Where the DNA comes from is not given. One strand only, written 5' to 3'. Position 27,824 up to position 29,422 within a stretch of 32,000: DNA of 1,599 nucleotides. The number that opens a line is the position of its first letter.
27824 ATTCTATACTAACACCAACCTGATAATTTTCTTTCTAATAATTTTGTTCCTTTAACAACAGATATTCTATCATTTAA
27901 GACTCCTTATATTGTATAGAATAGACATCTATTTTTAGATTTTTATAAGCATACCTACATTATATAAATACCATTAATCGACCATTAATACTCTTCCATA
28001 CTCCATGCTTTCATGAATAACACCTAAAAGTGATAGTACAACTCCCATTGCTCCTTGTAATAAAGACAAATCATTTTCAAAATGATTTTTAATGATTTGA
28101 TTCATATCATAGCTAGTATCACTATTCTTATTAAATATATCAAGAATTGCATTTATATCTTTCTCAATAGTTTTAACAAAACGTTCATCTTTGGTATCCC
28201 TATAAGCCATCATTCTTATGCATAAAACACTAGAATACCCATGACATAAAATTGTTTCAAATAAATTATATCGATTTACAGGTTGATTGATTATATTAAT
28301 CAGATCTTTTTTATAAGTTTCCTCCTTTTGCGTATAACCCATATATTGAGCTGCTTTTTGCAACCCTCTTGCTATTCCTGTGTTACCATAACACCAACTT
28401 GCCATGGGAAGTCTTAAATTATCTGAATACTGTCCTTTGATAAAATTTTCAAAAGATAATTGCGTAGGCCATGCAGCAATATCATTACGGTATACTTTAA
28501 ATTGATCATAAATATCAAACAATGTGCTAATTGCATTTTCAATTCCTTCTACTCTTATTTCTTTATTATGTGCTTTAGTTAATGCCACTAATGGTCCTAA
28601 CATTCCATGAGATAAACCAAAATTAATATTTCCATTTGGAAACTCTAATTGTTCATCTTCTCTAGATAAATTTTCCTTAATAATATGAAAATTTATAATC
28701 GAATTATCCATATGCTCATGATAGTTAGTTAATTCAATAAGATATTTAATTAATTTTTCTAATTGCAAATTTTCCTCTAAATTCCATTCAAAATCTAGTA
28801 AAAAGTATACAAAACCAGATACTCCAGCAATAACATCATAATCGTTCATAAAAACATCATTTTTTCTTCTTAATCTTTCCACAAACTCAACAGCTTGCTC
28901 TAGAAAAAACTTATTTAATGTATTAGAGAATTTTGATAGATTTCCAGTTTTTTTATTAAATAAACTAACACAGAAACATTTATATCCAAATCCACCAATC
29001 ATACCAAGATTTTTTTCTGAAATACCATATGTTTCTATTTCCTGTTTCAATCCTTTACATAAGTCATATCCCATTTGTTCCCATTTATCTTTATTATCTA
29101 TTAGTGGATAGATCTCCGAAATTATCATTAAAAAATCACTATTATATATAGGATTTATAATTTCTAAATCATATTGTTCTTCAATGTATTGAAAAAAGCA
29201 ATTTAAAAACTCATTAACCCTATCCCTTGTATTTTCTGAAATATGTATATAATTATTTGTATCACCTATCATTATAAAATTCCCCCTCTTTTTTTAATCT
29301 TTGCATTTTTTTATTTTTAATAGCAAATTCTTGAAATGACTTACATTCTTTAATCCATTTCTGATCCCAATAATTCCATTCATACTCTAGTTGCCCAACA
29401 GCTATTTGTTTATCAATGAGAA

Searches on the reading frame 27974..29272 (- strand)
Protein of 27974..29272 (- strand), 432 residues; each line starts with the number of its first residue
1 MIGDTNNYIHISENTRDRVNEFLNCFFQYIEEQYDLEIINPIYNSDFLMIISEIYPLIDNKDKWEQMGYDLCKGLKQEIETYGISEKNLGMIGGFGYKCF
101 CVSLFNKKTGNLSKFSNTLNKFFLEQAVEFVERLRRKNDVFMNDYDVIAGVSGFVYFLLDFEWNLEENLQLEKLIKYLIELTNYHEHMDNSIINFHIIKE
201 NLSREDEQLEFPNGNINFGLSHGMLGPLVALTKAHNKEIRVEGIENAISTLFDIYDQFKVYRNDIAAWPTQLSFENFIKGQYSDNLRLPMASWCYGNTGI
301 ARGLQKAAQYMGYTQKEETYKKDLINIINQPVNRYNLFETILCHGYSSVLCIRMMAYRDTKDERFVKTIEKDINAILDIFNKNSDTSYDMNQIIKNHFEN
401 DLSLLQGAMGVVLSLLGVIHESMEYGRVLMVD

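Call 4: search_protein_families(library=pfam, proteins=[window:27974-29272:-], max_evalue=0.01)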
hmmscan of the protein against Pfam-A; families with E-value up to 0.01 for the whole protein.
window:27974-29272:- (432 aa): 1 family
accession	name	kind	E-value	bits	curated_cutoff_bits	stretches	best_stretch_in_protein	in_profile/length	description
PF05147.19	LANC_like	-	4.1e-43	147.8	23.2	1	59-420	25-339/350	Lanthionine synthetase C-like protein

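Call 5: search_protein_families(library=ncbifam, proteins=[window:27974-29272:-], max_evalue=0.01)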
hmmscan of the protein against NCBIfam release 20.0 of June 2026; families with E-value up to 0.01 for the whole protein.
window:27974-29272:- (432 aa): 2 families
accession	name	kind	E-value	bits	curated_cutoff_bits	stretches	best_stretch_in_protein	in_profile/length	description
TIGR03897.1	lanti_2_LanM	subfamily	2.1e-16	58.9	304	1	60-417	614-928/932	type 2 lanthipeptide synthetase LanM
NF038150.1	lanthi_synth_IV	equivalog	0.00012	20.6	650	1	133-323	587-755/851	class IV lanthionine synthetase LanL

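Call 20: find_homologous_proteins(query=window:27974-29272:-, max_evalue=1e-10)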
Query window:27974-29272:- (432 aa): 46 proteins with E <= 1e-10 among 4461 candidates.
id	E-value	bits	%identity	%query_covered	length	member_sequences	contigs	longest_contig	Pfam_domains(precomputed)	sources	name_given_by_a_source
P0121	5.4e-291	983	100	100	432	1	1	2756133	PF05147.20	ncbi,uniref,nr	ncbi:lanthionine synthetase C family protein [Crassaminicella indica]|uniref:Lanthionine synthetase 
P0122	5.1e-222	755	74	100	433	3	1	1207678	PF05147.20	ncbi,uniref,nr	ncbi:lanthionine synthetase C family protein [Clostridium sp. MSJ-11]|uniref:Lanthionine synthetase 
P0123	6.1e-216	735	72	99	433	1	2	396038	PF05147.20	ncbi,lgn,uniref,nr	ncbi:hypothetical protein JOC70_001885 [Clostridium pascui]|uniref:lanthionine synthetase C family p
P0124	9.0e-216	735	72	100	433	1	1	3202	PF05147.20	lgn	-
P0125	2.5e-191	654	64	100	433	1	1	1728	PF05147.20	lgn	-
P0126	1.6e-179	615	61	97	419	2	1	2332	PF05147.20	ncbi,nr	ncbi:MAG: lanthionine synthetase C family protein, partial [Tissierella sp.]|nr:lanthionine syntheta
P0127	1.4e-155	537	54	100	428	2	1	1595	PF05147.20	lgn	-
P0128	2.5e-153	529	53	100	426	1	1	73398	PF05147.20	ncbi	ncbi:lanthionine synthetase C family protein [Clostridium senegalense]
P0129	5.7e-152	525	54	99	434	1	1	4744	PF05147.20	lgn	-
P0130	2.7e-151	522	53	100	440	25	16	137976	PF05147.20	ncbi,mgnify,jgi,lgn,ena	mgnify:FL=1|jgi:hypothetical protein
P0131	5.0e-135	469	48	99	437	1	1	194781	PF05147.20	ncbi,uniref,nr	ncbi:hypothetical protein KQI42_10440 [Tissierella sp. MSJ-40]|uniref:Uncharacterized protein n=1 Ta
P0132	8.2e-133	462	47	98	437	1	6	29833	PF05147.20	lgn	-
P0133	2.8e-131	457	50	99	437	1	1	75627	PF05147.20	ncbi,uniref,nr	ncbi:lanthionine synthetase C family protein [Tissierella pigra]|uniref:Lanthionine synthetase C fam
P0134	5.9e-130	452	47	99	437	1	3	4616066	PF05147.20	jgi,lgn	jgi:hypothetical protein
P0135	1.5e-128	448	48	99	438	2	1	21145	PF05147.20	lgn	-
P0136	1.8e-128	447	46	99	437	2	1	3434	PF05147.20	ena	-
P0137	7.6e-128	445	48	100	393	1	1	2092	PF05147.20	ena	-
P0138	1.2e-126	441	46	98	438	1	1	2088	PF05147.20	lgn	-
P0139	2.1e-126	440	45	99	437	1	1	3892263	PF05147.20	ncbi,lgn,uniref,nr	ncbi:lanthionine synthetase LanC family protein [Tissierella sp. MB52-C2]|uniref:lanthionine synthet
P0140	3.0e-126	440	45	99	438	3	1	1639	PF05147.20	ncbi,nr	ncbi:MAG: lanthionine synthetase LanC family protein [Erysipelotrichales bacterium]|nr:lanthionine s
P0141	1.2e-124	435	46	99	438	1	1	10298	PF05147.20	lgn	-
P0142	1.7e-119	418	44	98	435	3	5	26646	PF05147.20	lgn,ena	-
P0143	7.7e-117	409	43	98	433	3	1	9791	PF05147.20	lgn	-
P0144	6.0e-108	380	46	91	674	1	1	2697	PF03358.21,PF05147.20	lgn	-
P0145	2.1e-107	378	46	91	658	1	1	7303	PF05147.20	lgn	-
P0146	7.8e-107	376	43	98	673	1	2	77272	PF02525.23,PF03358.21,PF05147.20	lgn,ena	-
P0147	4.3e-105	370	41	97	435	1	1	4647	PF05147.20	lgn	-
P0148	8.8e-96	340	47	77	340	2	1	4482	PF05147.20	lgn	-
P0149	9.5e-91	323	42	92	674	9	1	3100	PF02525.23,PF03358.21,PF05147.20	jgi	jgi:multimeric flavodoxin WrbA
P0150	1.3e-87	313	39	97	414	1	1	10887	PF05147.20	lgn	-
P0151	4.0e-80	288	42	82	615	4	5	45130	PF03358.21,PF05147.20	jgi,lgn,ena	-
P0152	1.4e-76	276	34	97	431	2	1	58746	PF05147.20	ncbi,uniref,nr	ncbi:lanthionine synthetase LanC family protein [Clostridium sp. UBA6640]|uniref:lanthionine synthet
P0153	9.6e-70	254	34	96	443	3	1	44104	PF05147.20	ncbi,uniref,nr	ncbi:lanthionine synthetase C family protein [Tissierella pigra]|uniref:Lanthionine synthetase C fam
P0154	4.9e-64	235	36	91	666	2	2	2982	PF02525.23,PF03358.21,PF05147.20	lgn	-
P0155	1.4e-58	217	34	85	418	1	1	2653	PF05147.20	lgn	-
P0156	3.8e-58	216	33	94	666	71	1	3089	PF02525.23,PF03358.21,PF05147.20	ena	-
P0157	1.8e-56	210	37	80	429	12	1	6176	PF05147.20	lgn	-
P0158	3.2e-55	206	31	99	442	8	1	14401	PF05147.20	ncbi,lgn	-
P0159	1.3e-52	197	33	79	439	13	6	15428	PF05147.20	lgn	-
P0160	2.0e-50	190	30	98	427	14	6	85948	PF05147.20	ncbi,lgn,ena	-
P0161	4.2e-50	189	33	98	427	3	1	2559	PF05147.20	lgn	-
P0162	5.3e-49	185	30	95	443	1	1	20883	PF05147.20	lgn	-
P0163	1.1e-46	178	38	56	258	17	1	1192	PF05147.20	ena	-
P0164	2.5e-45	173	33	79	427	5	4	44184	PF05147.20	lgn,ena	-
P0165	3.4e-44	170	29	89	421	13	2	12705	PF05147.20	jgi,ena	jgi:lanthionine synthetase C-like protein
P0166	1.4e-43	168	34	83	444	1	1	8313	PF05147.20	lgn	-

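Call 22: find_related_loci(query=A1, collection=genome_contigs, flank=10000)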
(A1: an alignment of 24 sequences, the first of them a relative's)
Query A1 (432 aa) in genome_contigs; peptide patterns used: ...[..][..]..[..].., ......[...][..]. (x = any residue, [..] = any of these).
170 stretches matched a pattern; 156 encode a relative of the query (tblastn E <= 1e-3); the best 80 are kept; 78 distinct loci.
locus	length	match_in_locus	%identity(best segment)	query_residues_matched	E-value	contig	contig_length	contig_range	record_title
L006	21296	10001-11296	74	1-432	0e+0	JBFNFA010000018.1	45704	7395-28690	MAG: Clostridiaceae bacterium isolate AA2 NODE_460_length_45704_cov_168.450262, whole genome shotgun sequence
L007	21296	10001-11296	74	1-432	0e+0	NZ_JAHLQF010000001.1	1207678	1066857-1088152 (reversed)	Clostridium mobile strain MSJ-11 M-11_ctg001, whole genome shotgun sequence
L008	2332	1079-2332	61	1-417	0e+0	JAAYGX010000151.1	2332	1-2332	MAG: Tissierella sp. isolate AS09scLD_285 291230_AS09, whole genome shotgun sequence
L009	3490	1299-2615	53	1-432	1e-163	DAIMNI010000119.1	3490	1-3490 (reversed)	MAG TPA_asm: Tissierellia bacterium isolate CTOTU40211 NODE_12986_length_3490_cov_4.076856, whole genome shotgun sequenc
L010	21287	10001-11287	72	4-432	0e+0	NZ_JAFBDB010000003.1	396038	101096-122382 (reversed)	Clostridium pascui strain DSM 10365 Ga0454005_03, whole genome shotgun sequence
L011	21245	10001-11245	52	25-432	1e-148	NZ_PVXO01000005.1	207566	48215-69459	Clostridium liquoris strain DSM 100320 CLLI_contig000005, whole genome shotgun sequence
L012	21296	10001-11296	48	7-432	5e-137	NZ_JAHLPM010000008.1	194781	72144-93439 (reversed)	Tissierella simiarum strain MSJ-40 M40_ctg0008, whole genome shotgun sequence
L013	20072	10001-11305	50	4-431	1e-136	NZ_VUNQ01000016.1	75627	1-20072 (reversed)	Tissierella pigra strain WCA3-693-APC-4 seq16, whole genome shotgun sequence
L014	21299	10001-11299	45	7-432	2e-131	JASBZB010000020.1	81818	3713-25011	MAG: Clostridiaceae bacterium isolate bin-6 c_000000000312, whole genome shotgun sequence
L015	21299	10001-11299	45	7-432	5e-125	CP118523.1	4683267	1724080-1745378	Clostridiaceae bacterium M8S5 chromosome, complete genome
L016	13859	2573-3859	42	9-431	2e-118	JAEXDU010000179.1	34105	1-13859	MAG: Bacillota bacterium isolate OH_HBB_173 k127_252508, whole genome shotgun sequence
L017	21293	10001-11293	34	5-432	6e-88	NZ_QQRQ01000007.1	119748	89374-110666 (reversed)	Evtepia gabavorous strain KLE1738 KLE1738_7, whole genome shotgun sequence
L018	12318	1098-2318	33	29-432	7e-79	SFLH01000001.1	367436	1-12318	MAG: Clostridiales bacterium isolate W2P13.006 Contig1, whole genome shotgun sequence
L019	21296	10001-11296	33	1-432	2e-77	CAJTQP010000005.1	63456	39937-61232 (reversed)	MAG TPA_asm: uncultured Oscillospiraceae bacterium isolate MGBC111873 genome assembly, contig: MGBC111873.5, whole genom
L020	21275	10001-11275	32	16-431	5e-77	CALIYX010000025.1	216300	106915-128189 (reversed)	MAG TPA_asm: uncultured Clostridia bacterium isolate ERR589731_bin.68_CONCOCT_v1.1_MAG genome assembly, contig: ERZ77323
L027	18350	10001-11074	32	61-431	1e-51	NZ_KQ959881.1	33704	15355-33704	Gemelliphila asaccharolytica strain KA00071 Scaffold105, whole genome shotgun sequence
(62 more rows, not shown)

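Call 27: search_protein_families(library=pfam, proteins=[L010:7452-8411:+, L010:8428-9192:+, L010:11417-12214:+, L010:14140-14592:+, L010:14634-15113:+, L010:15363-16550:-, L010:16593-18002:-, L010:1072-1791:+, L010:1795-3069:+, L010:3340-3918:+], max_evalue=0.001)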
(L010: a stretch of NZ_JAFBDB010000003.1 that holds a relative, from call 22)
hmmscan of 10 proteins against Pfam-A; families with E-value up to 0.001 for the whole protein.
L010:7452-8411:+ (319 aa): 1 family
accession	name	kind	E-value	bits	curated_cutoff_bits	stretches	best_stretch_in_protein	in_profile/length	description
PF02517.21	Rce1-like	-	5.4e-16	59.1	22.4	1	129-213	3-92/93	Type II CAAX prenyl endopeptidase Rce1-like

L010:8428-9192:+ (254 aa): 2 families
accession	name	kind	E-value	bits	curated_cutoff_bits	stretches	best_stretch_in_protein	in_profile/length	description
PF03358.20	FMN_red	-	1.1e-20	74.2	24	1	7-158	2-145/152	NADPH-dependent FMN reductase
PF02525.22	Flavodoxin_2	-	2.9e-09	37.4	27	1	7-158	2-175/198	Flavodoxin-like fold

L010:11417-12214:+ (265 aa): 1 family
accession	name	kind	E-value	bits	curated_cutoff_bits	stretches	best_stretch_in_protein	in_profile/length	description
PF05857.17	TraX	-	5.8e-41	141.2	25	1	20-257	3-217/217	TraX protein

L010:14140-14592:+ (150 aa): 0 families

L010:14634-15113:+ (159 aa): 1 family
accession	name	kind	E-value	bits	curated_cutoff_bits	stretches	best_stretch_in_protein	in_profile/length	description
PF02517.21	Rce1-like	-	2.9e-18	66.4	22.4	1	17-117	5-92/93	Type II CAAX prenyl endopeptidase Rce1-like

L010:15363-16550:- (395 aa): 9 families
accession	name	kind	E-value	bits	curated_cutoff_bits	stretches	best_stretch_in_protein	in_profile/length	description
PF18133.7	HydF_tetramer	-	1.1e-43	148.2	22.6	1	279-393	3-117/118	Hydrogen maturase F tetramerization domain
PF18128.7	HydF_dimer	-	2.9e-40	136.8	23.4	1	176-274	1-99/99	Hydrogen maturase F dimerization domain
PF01926.29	MMR_HSR1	-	1.1e-18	67.9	21.9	1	12-126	2-113/113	50S ribosome-binding GTPase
PF02421.24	FeoB_N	-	1.9e-08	34.4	27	1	11-163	2-156/156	Ferrous iron transport protein B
PF00350.29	Dynamin_N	-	1.5e-06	28.8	27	1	12-43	1-32/168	Dynamin family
PF16897.10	MMR_HSR1_Xtn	-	3.9e-05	24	35.2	1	114-166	52-103/106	C-terminal region of MMR_HSR1 domain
PF00009.33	GTP_EFTU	-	6.7e-05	23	26.5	0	86-168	90-187/188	Elongation factor Tu GTP binding domain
PF03193.22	RsgA_GTPase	-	0.00017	21.9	30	0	15-68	112-168/174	RsgA GTPase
PF00071.28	Ras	-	0.00031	20.8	21.6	1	14-165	4-158/162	Ras family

L010:16593-18002:- (469 aa): 2 families
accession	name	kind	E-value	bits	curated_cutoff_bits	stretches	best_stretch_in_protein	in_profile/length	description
PF06968.18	BATS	-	1.6e-20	73.5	22.2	1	272-378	1-87/88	Biotin and Thiamin Synthesis associated domain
PF04055.27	Radical_SAM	-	3.5e-16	60.2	29.5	1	88-255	2-163/166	Radical SAM superfamily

L010:1072-1791:+ (239 aa): 2 families
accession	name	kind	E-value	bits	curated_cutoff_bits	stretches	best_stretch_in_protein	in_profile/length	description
PF04397.21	LytTR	-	4.8e-19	68.8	22.6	1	142-231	3-97/98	LytTr DNA-binding domain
PF00072.30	Response_reg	-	1e-13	51.8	30.2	1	4-119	1-109/111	Response regulator receiver domain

L010:1795-3069:+ (424 aa): 2 families
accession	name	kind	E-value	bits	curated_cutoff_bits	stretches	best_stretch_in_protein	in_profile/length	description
PF14501.12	HATPase_c_5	-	8.2e-25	87.1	22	1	317-417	2-101/102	GHKL domain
PF02518.31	HATPase_c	-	4e-05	24.4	26.4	1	318-404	3-93/111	Histidine kinase-, DNA gyrase B-, and HSP90-like ATPase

L010:3340-3918:+ (192 aa): 1 family
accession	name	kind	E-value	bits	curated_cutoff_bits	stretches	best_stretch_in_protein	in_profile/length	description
PF04647.20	AgrB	-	3.2e-36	124.8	23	1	7-181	1-181/185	Accessory gene regulator B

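Call 28: search_protein_families(library=pfam, proteins=[L011:6990-7985:+, L011:8066-9070:+, L011:9090-9896:+, L011:11304-12278:+, L011:14175-15341:-, L007:11580-12926:+, L007:13001-14185:+, L007:14195-16855:+, L007:16898-18238:+, L007:18241-20001:+], max_evalue=0.001)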
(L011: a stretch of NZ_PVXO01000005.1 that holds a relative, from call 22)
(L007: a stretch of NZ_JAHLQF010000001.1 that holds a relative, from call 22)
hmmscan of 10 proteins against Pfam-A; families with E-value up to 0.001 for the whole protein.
L011:6990-7985:+ (331 aa): 1 family
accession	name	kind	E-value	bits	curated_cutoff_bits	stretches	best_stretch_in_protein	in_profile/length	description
PF02517.21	Rce1-like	-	7.4e-16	58.7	22.4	1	177-276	4-90/93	Type II CAAX prenyl endopeptidase Rce1-like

L011:8066-9070:+ (334 aa): 1 family
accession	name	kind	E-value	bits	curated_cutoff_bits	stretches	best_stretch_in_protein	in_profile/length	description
PF02517.21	Rce1-like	-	7.5e-16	58.6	22.4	1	177-276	4-90/93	Type II CAAX prenyl endopeptidase Rce1-like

L011:9090-9896:+ (268 aa): 1 family
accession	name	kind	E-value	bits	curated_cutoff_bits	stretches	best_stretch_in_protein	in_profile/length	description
PF05857.17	TraX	-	1.2e-43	150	25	1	22-260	2-217/217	TraX protein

L011:11304-12278:+ (324 aa): 2 families
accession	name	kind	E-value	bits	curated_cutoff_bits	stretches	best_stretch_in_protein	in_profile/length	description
PF02517.21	Rce1-like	-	4.1e-17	62.7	22.4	1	183-285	4-93/93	Type II CAAX prenyl endopeptidase Rce1-like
PF17555.7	TssN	-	0.00053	19.9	30.3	1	6-118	27-139/274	Type VI secretion system, TssN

L011:14175-15341:- (388 aa): 2 families
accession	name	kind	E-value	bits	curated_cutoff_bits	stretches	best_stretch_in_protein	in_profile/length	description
PF01546.33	Peptidase_M20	-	1.7e-41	142.9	24.6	1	74-383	1-205/206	Peptidase family M20/M25/M40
PF07687.19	M20_dimer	-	4.4e-09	36.7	21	1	187-267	9-89/107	Peptidase dimerisation domain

L007:11580-12926:+ (448 aa): 0 families

L007:13001-14185:+ (394 aa): 1 family
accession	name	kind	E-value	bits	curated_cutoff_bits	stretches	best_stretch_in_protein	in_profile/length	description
PF19993.5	DO-GTPase2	-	2.4e-05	24.6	27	1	94-291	4-173/226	Double-GTPase 2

L007:14195-16855:+ (886 aa): 2 families
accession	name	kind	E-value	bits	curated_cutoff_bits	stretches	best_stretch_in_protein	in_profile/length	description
PF20013.4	GAP1-N2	-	1.3e-36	126.1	24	1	3-135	2-134/139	GTPase-associated protein 1, N-terminal domain type 2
PF20014.4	GAP1-M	-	2.2e-14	53.9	24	1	156-251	3-93/101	GTPase-associated protein 1, middle domain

L007:16898-18238:+ (446 aa): 1 family
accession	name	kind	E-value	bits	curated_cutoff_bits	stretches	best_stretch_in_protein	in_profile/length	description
PF19993.5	DO-GTPase2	-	2.3e-07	31.1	27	0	240-268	2-30/226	Double-GTPase 2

L007:18241-20001:+ (586 aa): 4 families
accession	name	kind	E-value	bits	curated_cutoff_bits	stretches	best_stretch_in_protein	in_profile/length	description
PF00092.34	VWA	-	4.8e-23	82.7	23.8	1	44-219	1-169/174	von Willebrand factor type A domain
PF13519.12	VWA_2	-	7.2e-14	52.7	27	1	45-154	1-107/107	von Willebrand factor type A domain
PF05762.20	VWA_CoxE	-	2.2e-05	24.4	26.4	1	39-170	53-177/222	VWA domain containing CoxE-like protein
PF23560.1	GBD_Hemicentin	-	0.00013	22.2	27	1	258-325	26-95/100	Hemicentin galactose-binding domain-like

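Call 46: search_protein_families(library=pfam, proteins=[L012:8002-8949:+, L012:13981-15150:+, L012:15226-16290:+, L012:16283-17536:+, L012:2322-3701:+, L014:8031-9149:+, L014:16060-18255:+, L014:1813-2943:+, L014:364-1782:+, L014:3805-4365:+], max_evalue=0.001)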
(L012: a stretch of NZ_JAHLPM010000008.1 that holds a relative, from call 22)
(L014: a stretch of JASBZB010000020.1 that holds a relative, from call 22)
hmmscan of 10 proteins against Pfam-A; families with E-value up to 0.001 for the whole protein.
L012:8002-8949:+ (315 aa): 1 family
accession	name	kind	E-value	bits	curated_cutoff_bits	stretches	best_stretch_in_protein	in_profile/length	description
PF02517.21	Rce1-like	-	9.9e-16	58.3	22.4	1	136-221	3-93/93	Type II CAAX prenyl endopeptidase Rce1-like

L012:13981-15150:+ (389 aa): 2 families
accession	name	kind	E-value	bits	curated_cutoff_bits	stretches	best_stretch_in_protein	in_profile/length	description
PF02163.28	Peptidase_M50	-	1.2e-05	25.2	27.2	1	69-231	2-106/221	Peptidase family M50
PF13398.12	Peptidase_M50B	-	0.00079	19.6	26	0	74-218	22-142/201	Peptidase M50B-like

L012:15226-16290:+ (354 aa): 5 families
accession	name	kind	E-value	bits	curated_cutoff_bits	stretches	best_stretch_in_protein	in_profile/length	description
PF13518.12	HTH_28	-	6e-09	36.3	25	1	14-61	5-51/52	Helix-turn-helix domain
PF13565.12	HTH_32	-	2.7e-07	31.5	33.7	1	37-110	1-73/73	Homeodomain-like domain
PF13384.12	HTH_23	-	3.5e-07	30.3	24.6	1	11-49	7-45/50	Homeodomain-like domain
PF13551.12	HTH_29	-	5.5e-07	30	28.1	1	12-73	2-64/64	Winged helix-turn helix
PF01527.26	HTH_Tnp_1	-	0.00011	22.7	24.1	1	6-62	7-64/75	Transposase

L012:16283-17536:+ (417 aa): 7 families
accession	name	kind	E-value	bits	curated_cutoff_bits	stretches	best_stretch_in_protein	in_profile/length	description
PF01593.30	Amino_oxidase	-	2.2e-24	87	19.8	1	15-398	1-421/443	Flavin containing amine oxidoreductase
PF13450.12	NAD_binding_8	-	2e-13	50.8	21.9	1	10-76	1-68/68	NAD(P)-binding Rossmann-like domain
PF01266.30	DAO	-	1.9e-07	31.4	27.9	1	7-52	1-43/353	FAD dependent oxidoreductase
PF03486.20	HI0933_like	-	1e-05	25.6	50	1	7-46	2-40/244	HI0933-like protein Rossmann domain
PF13454.12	NAD_binding_9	-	0.00024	21.6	21.8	0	9-44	1-39/155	FAD-NAD(P)-binding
PF00890.30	FAD_binding_2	-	0.00025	20.8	20.4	1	8-47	2-38/414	FAD binding domain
PF00070.33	Pyr_redox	-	0.0003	21.7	22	1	7-42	1-35/82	Pyridine nucleotide-disulphide oxidoreductase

L012:2322-3701:+ (459 aa): 1 family
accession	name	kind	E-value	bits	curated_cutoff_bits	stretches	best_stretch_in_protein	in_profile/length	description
PF01554.23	MatE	-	1.3e-64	217.2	24.9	2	25-185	1-161/161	MatE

L014:8031-9149:+ (372 aa): 1 family
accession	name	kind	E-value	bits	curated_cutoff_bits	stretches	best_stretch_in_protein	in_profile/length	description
PF02517.21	Rce1-like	-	1.5e-17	64.1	22.4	1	220-321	4-92/93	Type II CAAX prenyl endopeptidase Rce1-like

L014:16060-18255:+ (731 aa): 2 families
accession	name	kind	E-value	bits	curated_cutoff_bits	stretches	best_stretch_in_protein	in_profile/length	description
PF01547.30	SBP_bac_1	-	2.5e-27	97.1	26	1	348-635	14-307/307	Bacterial extracellular solute-binding protein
PF13416.11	SBP_bac_8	-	9.6e-23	81.8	27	1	347-639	2-254/279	Bacterial extracellular solute-binding protein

L014:1813-2943:+ (376 aa): 1 family
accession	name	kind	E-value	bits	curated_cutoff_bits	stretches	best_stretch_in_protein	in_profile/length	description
PF02163.28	Peptidase_M50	-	0.00012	22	27.2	0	167-245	2-101/221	Peptidase family M50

L014:364-1782:+ (472 aa): 2 families
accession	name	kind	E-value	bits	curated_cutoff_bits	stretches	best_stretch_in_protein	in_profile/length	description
PF04055.27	Radical_SAM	-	4.4e-09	37.2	29.5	1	103-254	3-147/166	Radical SAM superfamily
PF13353.11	Fer4_12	-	3e-08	34.5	22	1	104-221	12-119/137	4Fe-4S single cluster domain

L014:3805-4365:+ (186 aa): 1 family
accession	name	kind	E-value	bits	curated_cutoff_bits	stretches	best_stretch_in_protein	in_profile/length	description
PF04647.20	AgrB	-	3e-40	138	23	1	5-180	2-183/185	Accessory gene regulator B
